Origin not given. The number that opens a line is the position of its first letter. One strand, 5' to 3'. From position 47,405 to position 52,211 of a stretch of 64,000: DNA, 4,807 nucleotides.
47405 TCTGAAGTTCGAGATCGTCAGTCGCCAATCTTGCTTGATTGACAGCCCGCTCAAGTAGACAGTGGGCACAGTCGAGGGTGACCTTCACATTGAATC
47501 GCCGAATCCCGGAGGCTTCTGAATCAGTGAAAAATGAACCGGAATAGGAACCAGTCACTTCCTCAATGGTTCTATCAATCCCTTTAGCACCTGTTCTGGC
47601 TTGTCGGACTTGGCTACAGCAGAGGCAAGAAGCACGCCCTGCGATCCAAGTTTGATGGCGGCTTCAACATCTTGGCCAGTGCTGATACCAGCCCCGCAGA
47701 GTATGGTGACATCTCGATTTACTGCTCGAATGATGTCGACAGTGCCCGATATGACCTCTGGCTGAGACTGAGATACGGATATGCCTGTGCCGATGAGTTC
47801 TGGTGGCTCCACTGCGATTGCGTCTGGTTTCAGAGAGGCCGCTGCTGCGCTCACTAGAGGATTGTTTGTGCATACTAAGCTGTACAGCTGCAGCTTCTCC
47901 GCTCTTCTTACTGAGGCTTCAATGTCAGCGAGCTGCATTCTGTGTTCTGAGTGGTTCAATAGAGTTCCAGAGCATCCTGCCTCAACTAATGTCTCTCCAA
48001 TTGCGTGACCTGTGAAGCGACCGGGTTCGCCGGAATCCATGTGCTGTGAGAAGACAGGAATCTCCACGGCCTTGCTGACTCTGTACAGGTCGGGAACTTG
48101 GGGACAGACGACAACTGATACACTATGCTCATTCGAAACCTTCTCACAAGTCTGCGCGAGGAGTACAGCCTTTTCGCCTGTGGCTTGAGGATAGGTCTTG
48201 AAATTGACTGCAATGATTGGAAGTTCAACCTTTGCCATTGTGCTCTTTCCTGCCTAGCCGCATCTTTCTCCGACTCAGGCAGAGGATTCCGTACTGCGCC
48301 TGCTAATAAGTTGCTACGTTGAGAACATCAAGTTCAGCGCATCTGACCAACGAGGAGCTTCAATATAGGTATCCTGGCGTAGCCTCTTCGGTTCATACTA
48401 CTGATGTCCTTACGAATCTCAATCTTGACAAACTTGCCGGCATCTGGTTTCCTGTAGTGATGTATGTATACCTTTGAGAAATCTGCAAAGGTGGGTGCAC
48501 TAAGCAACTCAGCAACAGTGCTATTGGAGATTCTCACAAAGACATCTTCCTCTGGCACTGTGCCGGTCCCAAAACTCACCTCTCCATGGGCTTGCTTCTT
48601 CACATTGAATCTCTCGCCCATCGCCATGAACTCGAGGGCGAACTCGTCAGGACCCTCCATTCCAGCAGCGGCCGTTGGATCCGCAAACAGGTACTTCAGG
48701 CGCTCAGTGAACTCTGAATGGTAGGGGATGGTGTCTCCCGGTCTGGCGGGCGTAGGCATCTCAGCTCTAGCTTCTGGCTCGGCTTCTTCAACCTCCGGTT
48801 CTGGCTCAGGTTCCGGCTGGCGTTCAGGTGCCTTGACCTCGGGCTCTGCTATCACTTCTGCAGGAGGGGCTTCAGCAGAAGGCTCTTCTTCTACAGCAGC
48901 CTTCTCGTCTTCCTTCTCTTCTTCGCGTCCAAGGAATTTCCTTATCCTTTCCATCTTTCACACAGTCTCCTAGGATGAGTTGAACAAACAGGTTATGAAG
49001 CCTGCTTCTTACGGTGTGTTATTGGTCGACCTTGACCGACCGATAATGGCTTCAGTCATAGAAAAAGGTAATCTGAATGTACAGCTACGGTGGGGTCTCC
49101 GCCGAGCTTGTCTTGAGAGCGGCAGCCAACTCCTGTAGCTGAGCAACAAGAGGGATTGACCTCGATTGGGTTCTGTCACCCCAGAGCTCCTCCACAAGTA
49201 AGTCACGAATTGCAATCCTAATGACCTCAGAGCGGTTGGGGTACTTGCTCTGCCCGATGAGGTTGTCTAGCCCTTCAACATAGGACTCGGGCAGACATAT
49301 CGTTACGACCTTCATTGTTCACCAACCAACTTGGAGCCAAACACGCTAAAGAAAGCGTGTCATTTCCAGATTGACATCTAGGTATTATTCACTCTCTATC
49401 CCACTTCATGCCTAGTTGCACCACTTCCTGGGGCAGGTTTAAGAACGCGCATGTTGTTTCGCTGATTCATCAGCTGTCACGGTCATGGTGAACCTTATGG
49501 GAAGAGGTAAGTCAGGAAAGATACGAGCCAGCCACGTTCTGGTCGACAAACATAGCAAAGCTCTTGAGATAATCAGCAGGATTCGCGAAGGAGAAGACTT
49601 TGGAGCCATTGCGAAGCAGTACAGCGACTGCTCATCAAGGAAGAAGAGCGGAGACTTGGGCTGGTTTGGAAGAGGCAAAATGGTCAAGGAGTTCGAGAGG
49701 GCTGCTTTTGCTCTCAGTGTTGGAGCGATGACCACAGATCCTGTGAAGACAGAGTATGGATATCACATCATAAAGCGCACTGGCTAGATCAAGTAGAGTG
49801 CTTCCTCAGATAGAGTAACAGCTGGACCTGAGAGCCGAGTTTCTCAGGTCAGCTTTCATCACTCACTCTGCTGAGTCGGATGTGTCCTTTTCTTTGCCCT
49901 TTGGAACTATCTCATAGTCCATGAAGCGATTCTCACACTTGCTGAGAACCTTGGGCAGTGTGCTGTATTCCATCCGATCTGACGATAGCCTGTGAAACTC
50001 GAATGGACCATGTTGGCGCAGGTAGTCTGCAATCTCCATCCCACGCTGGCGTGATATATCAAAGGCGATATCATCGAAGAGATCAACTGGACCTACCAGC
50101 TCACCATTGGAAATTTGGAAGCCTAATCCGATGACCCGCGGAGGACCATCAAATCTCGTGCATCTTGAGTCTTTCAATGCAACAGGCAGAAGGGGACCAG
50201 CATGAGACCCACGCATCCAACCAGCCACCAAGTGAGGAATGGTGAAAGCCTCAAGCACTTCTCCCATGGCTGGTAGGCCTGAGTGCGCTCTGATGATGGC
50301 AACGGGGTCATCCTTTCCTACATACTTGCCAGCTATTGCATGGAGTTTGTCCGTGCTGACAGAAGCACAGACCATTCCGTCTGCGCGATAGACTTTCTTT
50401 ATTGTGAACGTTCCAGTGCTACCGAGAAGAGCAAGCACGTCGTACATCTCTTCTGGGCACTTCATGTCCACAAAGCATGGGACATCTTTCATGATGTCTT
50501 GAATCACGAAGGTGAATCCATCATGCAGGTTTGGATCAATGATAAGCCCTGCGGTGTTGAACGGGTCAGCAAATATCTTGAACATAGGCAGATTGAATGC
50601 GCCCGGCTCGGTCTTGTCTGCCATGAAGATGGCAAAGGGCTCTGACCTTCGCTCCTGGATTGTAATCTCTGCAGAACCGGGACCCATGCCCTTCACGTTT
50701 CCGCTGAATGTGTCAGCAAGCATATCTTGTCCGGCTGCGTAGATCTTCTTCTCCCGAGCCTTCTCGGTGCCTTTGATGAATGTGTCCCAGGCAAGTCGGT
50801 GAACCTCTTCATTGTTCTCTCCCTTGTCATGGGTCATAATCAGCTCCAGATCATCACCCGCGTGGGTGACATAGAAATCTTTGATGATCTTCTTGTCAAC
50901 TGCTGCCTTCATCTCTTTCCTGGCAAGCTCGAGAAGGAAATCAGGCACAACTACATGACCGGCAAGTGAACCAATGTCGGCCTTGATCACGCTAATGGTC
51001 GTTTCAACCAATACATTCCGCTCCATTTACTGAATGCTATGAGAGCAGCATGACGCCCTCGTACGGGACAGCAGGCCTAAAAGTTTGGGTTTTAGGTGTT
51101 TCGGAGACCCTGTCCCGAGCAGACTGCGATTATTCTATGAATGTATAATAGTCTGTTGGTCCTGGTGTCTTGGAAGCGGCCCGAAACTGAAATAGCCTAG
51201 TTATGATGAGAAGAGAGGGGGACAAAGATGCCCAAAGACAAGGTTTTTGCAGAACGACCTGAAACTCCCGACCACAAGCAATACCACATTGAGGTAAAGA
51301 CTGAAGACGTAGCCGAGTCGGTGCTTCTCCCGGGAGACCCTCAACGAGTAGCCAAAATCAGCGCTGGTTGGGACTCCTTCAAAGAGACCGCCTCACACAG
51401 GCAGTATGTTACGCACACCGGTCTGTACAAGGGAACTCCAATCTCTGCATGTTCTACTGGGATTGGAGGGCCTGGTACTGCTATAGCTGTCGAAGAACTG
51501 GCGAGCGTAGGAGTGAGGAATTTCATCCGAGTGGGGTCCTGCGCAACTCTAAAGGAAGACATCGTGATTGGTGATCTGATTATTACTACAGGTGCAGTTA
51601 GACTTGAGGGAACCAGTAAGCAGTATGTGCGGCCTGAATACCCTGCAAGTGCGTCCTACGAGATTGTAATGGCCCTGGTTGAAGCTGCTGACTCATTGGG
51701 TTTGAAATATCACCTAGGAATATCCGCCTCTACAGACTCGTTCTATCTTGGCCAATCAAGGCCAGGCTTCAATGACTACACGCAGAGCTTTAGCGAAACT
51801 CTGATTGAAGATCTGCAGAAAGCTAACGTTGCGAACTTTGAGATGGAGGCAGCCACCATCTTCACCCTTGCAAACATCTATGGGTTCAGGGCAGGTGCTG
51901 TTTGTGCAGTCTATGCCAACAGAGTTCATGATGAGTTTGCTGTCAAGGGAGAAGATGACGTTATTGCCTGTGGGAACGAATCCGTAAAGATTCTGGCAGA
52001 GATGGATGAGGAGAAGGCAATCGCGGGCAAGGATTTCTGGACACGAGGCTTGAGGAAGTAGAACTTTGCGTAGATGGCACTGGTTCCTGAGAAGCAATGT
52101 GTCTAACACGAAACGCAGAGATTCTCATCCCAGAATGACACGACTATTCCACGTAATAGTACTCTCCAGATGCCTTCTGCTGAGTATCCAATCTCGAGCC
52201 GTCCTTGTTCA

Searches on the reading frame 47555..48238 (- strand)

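Call 14: search_protein_families(library=pfam, proteins=[window:47555-48238:-], max_evalue=0.001)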
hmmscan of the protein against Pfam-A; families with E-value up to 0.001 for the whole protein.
window:47555-48238:- (227 aa): 3 families
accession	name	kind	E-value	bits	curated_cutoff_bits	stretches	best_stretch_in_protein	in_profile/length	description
PF00121.24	TIM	-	2.9e-43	148.6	20.1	1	7-216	1-240/245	Triosephosphate isomerase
PF05690.20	ThiG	-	6.3e-06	26.2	23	1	167-217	167-216/247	Thiazole biosynthesis protein ThiG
PF01070.24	FMN_dh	-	0.00031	20.3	24.9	1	166-207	263-304/350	FMN-dependent dehydrogenase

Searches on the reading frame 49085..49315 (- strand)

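Call 14: search_protein_families(library=pfam, proteins=[window:49085-49315:-], max_evalue=0.001)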
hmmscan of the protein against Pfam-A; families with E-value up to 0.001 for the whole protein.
window:49085-49315:- (76 aa): 1 family
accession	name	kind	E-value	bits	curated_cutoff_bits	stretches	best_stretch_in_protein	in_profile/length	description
PF01402.27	RHH_1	-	2.3e-12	46.9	20.5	1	4-40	2-37/39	Ribbon-helix-helix protein, copG family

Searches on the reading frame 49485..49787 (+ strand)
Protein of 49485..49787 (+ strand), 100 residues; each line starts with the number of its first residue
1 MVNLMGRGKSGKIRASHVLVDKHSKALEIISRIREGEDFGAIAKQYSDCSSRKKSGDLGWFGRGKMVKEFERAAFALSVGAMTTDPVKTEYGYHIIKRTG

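Call 15: search_protein_families(library=pfam, proteins=[window:49485-49787:+], max_evalue=0.001)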
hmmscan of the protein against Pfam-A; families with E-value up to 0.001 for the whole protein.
window:49485-49787:+ (100 aa): 3 families
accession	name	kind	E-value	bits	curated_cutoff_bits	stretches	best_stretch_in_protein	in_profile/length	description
PF00639.27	Rotamase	-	6.8e-24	85.1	21.7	1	24-99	20-96/97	PPIC-type PPIASE domain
PF13616.12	Rotamase_3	-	1.5e-22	80.8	22.5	1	9-98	12-112/116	PPIC-type PPIASE domain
PF13145.12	Rotamase_2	-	4e-05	24.9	27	1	13-99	22-106/121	PPIC-type PPIASE domain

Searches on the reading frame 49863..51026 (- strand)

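Call 15: search_protein_families(library=pfam, proteins=[window:49863-51026:-], max_evalue=0.001)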
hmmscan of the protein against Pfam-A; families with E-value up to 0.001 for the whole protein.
window:49863-51026:- (387 aa): 1 family
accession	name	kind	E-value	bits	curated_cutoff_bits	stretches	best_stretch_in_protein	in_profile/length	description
PF01950.21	FBPase_3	-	2.3e-166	553.8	25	1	9-368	2-360/361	Fructose-1,6-bisphosphatase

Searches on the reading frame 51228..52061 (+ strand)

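Call 15: search_protein_families(library=pfam, proteins=[window:51228-52061:+], max_evalue=0.001)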
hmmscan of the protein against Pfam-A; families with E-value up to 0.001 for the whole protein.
window:51228-52061:+ (277 aa): 1 family
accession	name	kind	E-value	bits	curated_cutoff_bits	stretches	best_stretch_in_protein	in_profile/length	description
PF01048.26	PNP_UDP_1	-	1.1e-37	130.2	25.1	1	32-248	3-216/233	Phosphorylase superfamily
